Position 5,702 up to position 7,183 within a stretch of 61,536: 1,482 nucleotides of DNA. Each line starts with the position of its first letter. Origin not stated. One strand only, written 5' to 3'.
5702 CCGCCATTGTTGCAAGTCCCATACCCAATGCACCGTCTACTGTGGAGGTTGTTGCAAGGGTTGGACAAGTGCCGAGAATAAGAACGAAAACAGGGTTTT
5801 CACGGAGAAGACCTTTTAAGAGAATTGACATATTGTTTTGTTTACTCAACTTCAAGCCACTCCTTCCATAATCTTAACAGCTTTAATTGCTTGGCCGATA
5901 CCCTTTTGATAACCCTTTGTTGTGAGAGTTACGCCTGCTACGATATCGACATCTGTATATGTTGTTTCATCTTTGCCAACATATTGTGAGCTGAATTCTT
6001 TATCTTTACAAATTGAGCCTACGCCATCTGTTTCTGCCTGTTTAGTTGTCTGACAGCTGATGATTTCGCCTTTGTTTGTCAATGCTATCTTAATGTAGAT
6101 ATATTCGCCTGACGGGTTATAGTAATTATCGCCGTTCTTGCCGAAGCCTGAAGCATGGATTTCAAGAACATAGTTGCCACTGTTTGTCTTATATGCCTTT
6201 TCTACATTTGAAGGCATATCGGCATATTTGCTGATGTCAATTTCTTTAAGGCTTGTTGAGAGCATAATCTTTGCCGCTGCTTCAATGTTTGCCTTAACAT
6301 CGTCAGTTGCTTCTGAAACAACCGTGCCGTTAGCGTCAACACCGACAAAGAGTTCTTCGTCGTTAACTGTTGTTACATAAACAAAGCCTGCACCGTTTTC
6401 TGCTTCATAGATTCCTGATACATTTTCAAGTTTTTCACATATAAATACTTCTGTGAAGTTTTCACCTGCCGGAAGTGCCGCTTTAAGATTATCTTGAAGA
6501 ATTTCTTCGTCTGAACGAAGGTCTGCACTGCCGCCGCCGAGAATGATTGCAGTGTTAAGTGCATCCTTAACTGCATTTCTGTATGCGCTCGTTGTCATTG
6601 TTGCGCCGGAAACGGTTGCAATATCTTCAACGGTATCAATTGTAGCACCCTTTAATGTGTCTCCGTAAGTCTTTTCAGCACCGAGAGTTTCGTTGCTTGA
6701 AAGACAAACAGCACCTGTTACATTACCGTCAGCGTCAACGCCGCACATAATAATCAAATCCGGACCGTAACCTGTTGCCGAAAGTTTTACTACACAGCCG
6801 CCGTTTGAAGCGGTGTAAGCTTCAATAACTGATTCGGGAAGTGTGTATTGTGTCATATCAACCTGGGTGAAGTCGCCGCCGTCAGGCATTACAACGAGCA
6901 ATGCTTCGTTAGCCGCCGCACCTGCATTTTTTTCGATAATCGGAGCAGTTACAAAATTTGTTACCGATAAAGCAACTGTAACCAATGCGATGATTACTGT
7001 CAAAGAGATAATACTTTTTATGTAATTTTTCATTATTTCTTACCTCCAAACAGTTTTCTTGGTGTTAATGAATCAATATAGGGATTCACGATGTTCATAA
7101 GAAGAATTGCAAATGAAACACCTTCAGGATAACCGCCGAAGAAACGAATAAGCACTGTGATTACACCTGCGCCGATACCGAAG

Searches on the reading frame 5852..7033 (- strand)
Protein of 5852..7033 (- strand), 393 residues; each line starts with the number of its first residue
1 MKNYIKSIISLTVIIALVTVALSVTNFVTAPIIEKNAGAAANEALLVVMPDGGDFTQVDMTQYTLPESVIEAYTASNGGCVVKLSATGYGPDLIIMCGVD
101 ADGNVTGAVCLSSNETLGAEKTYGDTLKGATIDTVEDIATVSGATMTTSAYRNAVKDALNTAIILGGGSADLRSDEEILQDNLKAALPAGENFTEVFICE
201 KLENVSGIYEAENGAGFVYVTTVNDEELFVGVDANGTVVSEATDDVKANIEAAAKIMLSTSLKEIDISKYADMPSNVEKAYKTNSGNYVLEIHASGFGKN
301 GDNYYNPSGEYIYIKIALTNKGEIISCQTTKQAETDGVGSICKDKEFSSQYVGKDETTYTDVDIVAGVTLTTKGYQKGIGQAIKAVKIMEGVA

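Call 3: search_protein_families(library=pfam, proteins=[window:5852-7033:-], max_evalue=1)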
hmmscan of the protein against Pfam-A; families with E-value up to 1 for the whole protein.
window:5852-7033:- (393 aa): 2 families
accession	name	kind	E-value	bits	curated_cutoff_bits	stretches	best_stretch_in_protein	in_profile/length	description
PF04205.19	FMN_bind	-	6.6e-19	68.8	22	2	88-160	1-77/77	FMN-binding domain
PF18565.7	Glyco_hydro2_C5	-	0.074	13.4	32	1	232-270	25-63/103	Glycoside hydrolase family 2 C-terminal domain 5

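Call 4: search_protein_families(library=ncbifam, proteins=[window:5852-7033:-], max_evalue=1)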
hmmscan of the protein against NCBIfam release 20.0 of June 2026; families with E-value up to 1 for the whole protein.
window:5852-7033:- (393 aa): 6 families
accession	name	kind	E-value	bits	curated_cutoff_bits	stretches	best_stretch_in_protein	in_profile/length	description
NF045876.1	RnfG_DVU2794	exception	2.1e-13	50.2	205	2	1-160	1-177/190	RnfABCDGE type electron transport complex subunit G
TIGR01947.1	rnfG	subfamily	1.8e-10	41.2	102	1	9-160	2-183/187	RnfABCDGE type electron transport complex subunit G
NF041840.1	rnfG_Methano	equivalog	1.4e-06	28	230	1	6-150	9-172/189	Rnf electron transport complex subunit RnfG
NF002519.0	PRK01908.1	equivalog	3.9e-05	23.4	178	1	4-118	5-130/209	electron transport complex subunit RsxG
TIGR01938.1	nqrC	equivalog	0.12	12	144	1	312-354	150-193/251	NADH:ubiquinone reductase (Na(+)-transporting) subunit C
NF003747.0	PRK05346.1-2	equivalog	0.23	10.6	336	0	316-354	153-192/260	Na(+)-translocating NADH-quinone reductase subunit C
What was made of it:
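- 3728..9338 (-): rnfC-D-G-E-A-B genes. The ORFs are RnfC 7959-9338, RnfD 7033-7959, RnfG 5852-7033, RnfE 5154-5855, RnfA 4556-5152 and RnfB 3728-4543. RnfG is a 393-aa protein with two FMN_bind domains. Pfam and NCBIfam hits for RnfG and RnfB in calls 3 and 4.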

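Call 61: search_solved_structures(query=window:5852-7033:-, max_evalue=0.01)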
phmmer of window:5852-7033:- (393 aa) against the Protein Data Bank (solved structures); distinct sequences matched with E-value up to 0.01: 2.
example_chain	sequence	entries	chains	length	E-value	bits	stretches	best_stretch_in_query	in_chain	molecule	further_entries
9eri_G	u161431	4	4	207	3.8e-08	36.1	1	9-157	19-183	Na(+)-translocating ferredoxin:NAD(+) oxidoreductase complex subunit G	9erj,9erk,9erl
7zc6_G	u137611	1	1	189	1.6e-05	27.5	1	11-122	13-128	RnfG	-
